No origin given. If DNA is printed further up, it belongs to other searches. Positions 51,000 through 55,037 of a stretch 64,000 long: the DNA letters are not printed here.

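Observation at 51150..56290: Cytochrome-c-linked beta-propeller dehydrogenase with fused DUF1080 domain, next to a double-DUF1080 secreted protein: possible periplasmic 3-keto-glycoside pathway module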

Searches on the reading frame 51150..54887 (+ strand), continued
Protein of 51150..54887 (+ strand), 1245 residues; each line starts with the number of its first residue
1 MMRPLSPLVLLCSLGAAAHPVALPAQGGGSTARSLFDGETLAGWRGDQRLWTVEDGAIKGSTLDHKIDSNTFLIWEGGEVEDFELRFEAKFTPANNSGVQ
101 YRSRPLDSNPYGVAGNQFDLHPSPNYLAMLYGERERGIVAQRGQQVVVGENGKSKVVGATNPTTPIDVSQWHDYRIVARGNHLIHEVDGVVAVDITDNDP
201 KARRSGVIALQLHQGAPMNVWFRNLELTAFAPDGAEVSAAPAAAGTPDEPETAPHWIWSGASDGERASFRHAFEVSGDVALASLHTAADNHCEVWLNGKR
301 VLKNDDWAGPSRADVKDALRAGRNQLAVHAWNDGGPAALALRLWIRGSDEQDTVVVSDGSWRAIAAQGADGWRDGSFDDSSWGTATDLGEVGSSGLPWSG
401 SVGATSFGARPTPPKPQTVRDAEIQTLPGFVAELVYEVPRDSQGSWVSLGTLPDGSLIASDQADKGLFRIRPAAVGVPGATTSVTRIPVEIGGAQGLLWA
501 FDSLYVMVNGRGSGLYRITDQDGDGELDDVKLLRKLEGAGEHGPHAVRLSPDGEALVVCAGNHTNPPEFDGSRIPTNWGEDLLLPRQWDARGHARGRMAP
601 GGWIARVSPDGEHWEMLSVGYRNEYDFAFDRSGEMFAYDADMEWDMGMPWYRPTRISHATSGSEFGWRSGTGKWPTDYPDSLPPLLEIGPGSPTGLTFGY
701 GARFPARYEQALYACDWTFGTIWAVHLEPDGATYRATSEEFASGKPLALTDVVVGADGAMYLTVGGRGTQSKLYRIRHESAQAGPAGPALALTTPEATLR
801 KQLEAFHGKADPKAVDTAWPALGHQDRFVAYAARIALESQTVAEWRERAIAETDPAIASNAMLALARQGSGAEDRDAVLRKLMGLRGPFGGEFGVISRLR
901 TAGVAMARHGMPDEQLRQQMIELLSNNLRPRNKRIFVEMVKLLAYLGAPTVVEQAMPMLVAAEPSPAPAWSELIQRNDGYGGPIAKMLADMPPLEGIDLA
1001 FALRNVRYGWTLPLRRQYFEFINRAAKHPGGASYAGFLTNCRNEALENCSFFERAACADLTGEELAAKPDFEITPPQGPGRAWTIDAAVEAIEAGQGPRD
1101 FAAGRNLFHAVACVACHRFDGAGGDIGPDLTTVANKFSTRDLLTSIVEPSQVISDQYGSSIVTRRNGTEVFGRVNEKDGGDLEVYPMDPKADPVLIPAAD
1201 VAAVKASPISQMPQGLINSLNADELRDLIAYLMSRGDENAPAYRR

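Call 12: search_solved_structures(query=window:51150-54887:+, max_evalue=1, show_alignments=2)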
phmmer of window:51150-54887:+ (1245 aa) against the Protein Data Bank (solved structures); distinct sequences matched with E-value up to 1: 17.
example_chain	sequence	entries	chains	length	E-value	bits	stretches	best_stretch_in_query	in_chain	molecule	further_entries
6t0q_A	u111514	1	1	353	7.9e-12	46.9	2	250-400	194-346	Lectin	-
6kbj_A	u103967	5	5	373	8.6e-12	46.8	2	250-400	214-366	Lectin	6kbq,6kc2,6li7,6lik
6t1d_A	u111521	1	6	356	9.7e-12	46.7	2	250-400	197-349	Lectin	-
3w5m_A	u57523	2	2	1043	9.1e-09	36.8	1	253-399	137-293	Putative rhamnosidase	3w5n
4jqt_A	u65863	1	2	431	1.7e-08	35.9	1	29-214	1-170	putative glycosyl hydrolase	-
3h3l_A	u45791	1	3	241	2.8e-07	31.8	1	30-125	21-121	PUTATIVE SUGAR HYDROLASE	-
7zs0_A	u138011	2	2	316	1e-06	30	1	1110-1234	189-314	Hypothetical (Diheme) protein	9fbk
7zs1_A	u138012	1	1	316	6.6e-06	27.3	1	1110-1234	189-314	Hypothetical (Diheme) protein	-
7zs2_A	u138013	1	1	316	8.9e-06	26.9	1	1110-1234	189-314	Hypothetical (Diheme) protein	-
3nmb_A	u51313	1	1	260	5.6e-05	24.3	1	33-108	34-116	putative sugar hydrolase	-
3hbk_A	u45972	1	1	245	6.8e-05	24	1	34-120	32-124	putative glycosyl hydrolase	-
3osd_A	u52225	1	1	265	0.00011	23.2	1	21-108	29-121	putative glycosyl hydrolase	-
8tda_A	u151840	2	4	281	0.00013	23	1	21-108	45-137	Probable secreted glycosyl hydrolase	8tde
9fbe_B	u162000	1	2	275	0.00014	22.9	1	21-108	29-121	Probable secreted glycosyl hydrolase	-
8rr2_A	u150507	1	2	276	0.00015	22.8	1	21-108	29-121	3-keto-disaccharide hydrolase domain-containing protein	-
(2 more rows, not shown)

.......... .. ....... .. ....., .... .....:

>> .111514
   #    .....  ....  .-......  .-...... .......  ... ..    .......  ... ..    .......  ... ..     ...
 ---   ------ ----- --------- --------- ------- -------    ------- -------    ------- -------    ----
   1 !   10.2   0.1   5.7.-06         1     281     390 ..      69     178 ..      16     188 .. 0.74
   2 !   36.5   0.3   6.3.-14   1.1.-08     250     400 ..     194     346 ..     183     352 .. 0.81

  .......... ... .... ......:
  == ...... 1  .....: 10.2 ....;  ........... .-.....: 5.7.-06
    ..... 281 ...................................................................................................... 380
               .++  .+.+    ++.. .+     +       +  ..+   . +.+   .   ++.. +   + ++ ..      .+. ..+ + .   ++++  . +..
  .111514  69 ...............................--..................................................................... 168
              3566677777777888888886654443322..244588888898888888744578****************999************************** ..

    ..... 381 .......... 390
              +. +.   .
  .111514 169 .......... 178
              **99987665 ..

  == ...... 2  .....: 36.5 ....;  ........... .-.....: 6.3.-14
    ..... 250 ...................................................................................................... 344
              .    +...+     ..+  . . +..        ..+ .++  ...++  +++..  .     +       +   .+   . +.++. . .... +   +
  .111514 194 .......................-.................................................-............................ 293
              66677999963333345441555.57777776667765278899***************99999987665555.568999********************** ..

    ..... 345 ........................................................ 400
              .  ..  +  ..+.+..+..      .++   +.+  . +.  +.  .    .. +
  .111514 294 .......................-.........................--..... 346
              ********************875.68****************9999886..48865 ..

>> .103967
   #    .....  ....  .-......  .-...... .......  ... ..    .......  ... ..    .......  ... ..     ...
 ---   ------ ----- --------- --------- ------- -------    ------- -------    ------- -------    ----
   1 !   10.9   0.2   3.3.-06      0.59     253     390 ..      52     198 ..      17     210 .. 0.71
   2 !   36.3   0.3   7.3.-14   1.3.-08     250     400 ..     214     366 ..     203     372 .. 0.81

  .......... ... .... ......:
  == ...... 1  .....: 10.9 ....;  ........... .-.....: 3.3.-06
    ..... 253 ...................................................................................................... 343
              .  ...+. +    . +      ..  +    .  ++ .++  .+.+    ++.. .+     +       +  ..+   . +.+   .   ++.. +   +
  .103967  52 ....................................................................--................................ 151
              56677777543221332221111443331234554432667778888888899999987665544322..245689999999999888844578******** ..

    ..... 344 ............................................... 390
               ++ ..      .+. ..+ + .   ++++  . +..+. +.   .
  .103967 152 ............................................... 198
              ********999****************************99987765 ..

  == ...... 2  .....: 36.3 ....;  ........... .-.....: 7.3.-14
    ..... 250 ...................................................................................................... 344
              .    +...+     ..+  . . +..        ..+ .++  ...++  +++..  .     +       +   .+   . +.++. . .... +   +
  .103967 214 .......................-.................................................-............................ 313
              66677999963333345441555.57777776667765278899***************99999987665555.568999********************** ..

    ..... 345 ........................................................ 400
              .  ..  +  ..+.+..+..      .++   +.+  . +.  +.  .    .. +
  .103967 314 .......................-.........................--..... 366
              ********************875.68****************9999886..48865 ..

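Call 14: find_encoding_contigs(protein=P0001, flank=10000, max_places=3)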
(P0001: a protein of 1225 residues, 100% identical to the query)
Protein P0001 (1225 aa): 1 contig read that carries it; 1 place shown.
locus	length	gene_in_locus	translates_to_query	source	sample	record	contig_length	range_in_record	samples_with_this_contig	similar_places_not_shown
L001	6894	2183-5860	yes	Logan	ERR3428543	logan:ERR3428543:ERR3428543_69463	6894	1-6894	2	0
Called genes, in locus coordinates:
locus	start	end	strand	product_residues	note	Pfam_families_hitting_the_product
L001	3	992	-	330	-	?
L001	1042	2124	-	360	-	PF05935:Arylsulfotrans (faint), PF13360:PQQ_2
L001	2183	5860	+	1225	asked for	PF06439:3keto-disac_hyd, PF00034:Cytochrom_C (faint)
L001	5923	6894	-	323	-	?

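Call 16: search_solved_structures(query=A1, max_evalue=10, show_alignments=0)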
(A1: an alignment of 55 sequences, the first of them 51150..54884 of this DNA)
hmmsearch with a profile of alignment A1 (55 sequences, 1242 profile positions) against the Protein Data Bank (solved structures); distinct sequences matched with E-value up to 10: 132 (the best 60 are shown).
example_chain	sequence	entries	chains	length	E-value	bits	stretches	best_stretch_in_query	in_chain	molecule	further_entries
6kbj_A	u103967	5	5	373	2.6e-35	124.5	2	255-399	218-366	Lectin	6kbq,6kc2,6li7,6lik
6t1d_A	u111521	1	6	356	2.8e-35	124.4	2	255-399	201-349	Lectin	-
6t0q_A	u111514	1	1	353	2.9e-35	124.4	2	255-399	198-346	Lectin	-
4jqt_A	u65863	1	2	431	2.2e-29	104.9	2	24-247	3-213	putative glycosyl hydrolase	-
3w5m_A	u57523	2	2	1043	3.1e-29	104.4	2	248-401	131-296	Putative rhamnosidase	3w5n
7zs0_A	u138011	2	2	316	3.5e-26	94.3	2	1099-1231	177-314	Hypothetical (Diheme) protein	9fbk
7zs1_A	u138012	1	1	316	1.4e-24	88.9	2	1099-1231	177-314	Hypothetical (Diheme) protein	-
7zs2_A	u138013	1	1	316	2.1e-24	88.4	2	1099-1231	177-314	Hypothetical (Diheme) protein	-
3h3l_A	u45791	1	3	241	4.3e-09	37.7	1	24-102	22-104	PUTATIVE SUGAR HYDROLASE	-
3hbk_A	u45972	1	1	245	6.2e-09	37.1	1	15-223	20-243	putative glycosyl hydrolase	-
8rr2_A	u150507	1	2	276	3.5e-08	34.7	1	18-103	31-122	3-keto-disaccharide hydrolase domain-containing protein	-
2okx_A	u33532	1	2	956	3.9e-08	34.5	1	254-405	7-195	Rhamnosidase B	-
3u1x_A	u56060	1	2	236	4e-08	34.5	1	19-100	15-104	putative glycosyl hydrolase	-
9sah_A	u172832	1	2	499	4e-08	34.4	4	805-881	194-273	E4-NB2 synthetic fusion protein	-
4hxc_A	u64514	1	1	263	5e-08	34.1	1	20-103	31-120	putative glycosyl hydrolase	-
6kq1_A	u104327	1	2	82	0.042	14.5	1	1100-1137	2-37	Cytochrome C biogenesis protein CcsA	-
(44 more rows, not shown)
